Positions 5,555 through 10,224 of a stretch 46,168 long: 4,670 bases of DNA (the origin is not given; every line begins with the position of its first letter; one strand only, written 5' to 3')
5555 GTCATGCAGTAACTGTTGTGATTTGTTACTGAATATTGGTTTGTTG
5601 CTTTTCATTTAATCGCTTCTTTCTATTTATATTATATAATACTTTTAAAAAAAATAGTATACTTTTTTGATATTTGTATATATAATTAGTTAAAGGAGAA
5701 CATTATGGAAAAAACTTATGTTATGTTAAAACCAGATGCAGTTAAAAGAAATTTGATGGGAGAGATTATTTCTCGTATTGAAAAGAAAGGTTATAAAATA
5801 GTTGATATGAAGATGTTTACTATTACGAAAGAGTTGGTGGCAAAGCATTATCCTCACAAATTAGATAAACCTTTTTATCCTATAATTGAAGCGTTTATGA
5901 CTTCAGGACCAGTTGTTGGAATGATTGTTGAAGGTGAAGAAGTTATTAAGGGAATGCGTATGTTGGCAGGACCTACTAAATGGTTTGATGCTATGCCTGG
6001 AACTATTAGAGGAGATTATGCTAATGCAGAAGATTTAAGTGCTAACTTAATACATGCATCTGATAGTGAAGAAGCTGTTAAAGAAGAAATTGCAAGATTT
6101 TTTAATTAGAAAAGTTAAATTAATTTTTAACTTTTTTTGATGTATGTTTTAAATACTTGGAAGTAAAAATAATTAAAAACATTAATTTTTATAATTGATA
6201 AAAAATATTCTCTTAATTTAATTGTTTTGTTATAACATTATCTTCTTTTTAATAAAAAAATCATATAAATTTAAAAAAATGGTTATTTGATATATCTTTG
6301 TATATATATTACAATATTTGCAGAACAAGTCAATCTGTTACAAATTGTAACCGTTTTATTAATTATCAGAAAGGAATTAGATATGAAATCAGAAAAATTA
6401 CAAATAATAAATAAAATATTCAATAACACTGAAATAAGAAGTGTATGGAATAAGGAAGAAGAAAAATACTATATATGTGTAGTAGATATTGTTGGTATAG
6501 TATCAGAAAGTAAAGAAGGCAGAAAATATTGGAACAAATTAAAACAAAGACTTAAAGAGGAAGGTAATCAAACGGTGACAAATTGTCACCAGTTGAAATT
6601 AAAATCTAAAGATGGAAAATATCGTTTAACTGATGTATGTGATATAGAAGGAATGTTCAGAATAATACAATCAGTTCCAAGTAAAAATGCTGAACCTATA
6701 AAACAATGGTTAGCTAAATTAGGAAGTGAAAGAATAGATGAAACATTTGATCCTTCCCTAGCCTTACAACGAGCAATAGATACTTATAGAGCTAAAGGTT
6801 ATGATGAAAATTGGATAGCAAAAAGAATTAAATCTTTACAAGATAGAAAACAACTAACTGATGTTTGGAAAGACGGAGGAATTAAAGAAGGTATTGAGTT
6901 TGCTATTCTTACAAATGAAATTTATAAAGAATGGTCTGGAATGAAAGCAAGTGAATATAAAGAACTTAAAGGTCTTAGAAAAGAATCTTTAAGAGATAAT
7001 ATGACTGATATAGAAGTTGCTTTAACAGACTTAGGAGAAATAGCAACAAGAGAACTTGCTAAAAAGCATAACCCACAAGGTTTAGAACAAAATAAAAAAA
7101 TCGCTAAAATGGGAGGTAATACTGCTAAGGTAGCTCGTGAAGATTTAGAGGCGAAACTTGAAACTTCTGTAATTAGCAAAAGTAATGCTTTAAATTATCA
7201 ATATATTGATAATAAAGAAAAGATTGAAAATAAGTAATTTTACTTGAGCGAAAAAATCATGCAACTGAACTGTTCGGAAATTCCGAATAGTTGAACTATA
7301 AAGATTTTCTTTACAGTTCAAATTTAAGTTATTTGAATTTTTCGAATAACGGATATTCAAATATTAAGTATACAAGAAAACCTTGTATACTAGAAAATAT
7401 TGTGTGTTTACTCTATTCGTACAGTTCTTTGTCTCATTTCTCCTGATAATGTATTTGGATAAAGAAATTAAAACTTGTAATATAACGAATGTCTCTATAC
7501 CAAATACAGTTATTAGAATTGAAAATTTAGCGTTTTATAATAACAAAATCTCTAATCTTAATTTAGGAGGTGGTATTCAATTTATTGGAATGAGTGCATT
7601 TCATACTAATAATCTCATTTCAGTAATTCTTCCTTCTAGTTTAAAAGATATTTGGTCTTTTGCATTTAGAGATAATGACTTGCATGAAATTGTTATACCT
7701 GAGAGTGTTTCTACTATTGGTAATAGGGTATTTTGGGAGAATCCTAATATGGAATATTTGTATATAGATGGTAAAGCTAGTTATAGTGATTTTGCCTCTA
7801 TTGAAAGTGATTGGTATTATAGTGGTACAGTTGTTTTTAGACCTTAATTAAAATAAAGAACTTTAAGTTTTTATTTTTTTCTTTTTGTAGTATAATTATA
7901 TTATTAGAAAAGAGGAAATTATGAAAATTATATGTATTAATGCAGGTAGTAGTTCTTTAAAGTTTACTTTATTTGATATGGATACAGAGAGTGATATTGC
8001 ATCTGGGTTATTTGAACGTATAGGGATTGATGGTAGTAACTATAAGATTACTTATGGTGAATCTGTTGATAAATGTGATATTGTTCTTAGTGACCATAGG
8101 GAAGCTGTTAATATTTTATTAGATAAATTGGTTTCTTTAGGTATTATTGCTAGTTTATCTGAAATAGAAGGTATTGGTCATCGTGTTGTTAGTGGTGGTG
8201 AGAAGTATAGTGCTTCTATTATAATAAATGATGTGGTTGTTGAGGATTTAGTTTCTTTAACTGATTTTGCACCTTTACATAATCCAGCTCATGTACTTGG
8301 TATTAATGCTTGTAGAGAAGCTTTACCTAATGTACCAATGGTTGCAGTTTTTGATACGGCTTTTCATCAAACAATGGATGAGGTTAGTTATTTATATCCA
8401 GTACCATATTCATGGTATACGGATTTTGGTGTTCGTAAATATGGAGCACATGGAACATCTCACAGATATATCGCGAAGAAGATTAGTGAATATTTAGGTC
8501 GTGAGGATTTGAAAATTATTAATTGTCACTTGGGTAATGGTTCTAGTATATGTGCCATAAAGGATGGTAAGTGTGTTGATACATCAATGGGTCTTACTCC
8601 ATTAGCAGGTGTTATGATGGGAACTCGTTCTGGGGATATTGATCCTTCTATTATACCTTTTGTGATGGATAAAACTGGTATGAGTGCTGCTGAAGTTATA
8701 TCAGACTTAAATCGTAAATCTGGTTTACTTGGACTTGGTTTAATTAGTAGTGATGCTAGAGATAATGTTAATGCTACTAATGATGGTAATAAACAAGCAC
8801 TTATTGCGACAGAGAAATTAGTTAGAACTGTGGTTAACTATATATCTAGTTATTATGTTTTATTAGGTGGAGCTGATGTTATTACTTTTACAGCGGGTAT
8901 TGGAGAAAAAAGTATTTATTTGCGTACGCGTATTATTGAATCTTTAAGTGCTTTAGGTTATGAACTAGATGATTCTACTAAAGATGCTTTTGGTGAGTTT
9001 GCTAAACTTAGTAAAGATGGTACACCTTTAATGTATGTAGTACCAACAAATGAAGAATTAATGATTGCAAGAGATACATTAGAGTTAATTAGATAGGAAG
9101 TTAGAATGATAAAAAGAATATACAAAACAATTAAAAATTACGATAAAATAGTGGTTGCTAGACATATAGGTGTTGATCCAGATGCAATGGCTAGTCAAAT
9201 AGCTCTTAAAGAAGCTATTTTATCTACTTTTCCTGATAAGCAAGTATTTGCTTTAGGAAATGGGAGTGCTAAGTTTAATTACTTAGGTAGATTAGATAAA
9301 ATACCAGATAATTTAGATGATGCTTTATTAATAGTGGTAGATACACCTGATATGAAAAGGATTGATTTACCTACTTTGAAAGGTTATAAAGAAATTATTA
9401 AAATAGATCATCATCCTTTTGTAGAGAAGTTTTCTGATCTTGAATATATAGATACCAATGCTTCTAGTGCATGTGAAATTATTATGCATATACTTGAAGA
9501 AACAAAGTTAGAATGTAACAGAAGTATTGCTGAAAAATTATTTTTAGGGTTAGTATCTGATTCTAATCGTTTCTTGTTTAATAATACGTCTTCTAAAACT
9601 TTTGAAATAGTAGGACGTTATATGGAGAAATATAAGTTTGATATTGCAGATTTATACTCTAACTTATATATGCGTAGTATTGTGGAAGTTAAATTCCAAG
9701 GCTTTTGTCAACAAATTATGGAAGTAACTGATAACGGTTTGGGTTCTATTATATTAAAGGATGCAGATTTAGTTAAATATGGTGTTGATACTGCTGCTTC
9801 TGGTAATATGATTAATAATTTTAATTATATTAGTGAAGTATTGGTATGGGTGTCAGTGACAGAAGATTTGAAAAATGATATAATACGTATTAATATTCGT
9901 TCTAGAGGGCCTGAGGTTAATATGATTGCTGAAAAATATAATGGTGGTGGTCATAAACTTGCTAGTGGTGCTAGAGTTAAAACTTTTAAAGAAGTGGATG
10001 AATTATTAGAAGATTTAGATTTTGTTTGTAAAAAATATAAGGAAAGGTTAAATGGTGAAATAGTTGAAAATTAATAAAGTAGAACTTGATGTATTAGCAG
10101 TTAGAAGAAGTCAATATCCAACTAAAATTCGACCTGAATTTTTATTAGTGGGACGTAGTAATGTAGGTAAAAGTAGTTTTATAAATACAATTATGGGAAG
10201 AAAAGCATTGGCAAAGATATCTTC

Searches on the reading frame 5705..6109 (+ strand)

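Call 26: search_protein_families(library=pfam, proteins=[window:5705-6109:+], max_evalue=0.00001)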
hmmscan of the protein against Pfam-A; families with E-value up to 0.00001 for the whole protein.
window:5705-6109:+ (134 aa): 1 family
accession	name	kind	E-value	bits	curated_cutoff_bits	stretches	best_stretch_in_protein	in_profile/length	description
PF00334.24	NDK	-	1.1e-47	161.8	27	1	2-134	1-131/135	Nucleoside diphosphate kinase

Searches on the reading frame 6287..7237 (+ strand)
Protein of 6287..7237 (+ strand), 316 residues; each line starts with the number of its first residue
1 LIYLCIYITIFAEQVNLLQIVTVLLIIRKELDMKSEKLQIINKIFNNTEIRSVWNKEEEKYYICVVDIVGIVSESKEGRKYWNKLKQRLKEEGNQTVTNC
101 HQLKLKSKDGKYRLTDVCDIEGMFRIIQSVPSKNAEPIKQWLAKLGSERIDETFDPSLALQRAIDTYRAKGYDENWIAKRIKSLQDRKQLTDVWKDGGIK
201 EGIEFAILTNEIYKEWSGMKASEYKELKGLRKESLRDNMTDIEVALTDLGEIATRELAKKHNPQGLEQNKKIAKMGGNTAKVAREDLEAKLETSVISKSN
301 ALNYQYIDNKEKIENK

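Call 26: search_protein_families(library=pfam, proteins=[window:6287-7237:+], max_evalue=0.00001)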
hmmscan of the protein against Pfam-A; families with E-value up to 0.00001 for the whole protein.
window:6287-7237:+ (316 aa): 1 family
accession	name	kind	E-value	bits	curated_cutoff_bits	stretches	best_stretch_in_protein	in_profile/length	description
PF02498.22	Bro-N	-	7.6e-07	30.1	25.6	1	49-143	1-91/96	BRO family, N-terminal domain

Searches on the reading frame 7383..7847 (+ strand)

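Call 26: search_protein_families(library=pfam, proteins=[window:7383-7847:+], max_evalue=0.00001)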
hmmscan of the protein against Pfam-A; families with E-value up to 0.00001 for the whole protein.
window:7383-7847:+ (154 aa): 1 family
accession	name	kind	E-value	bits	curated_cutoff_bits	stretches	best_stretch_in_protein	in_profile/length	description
PF13306.12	LRR_5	-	5.2e-21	75.3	27.7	1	30-130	9-110/127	BspA type Leucine rich repeat region (6 copies)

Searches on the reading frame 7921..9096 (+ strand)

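Call 26: search_protein_families(library=pfam, proteins=[window:7921-9096:+], max_evalue=0.00001)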
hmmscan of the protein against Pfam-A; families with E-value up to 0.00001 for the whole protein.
window:7921-9096:+ (391 aa): 1 family
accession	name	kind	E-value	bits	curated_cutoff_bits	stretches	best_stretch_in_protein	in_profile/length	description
PF00871.23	Acetate_kinase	-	1.9e-138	461.9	22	1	2-384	1-392/392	Acetokinase family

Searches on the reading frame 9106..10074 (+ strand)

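Call 26: search_protein_families(library=pfam, proteins=[window:9106-10074:+], max_evalue=0.00001)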
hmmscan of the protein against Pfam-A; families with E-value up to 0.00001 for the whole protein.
window:9106-10074:+ (322 aa): 2 families
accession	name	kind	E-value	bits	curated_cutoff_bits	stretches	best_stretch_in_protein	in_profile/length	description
PF01368.27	DHH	-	4e-13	50.2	28.1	1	14-148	1-124/125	DHH family, N-terminal domain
PF02272.25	DHHA1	-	1.4e-10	42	25.9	1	224-308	10-100/102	DHHA1 domain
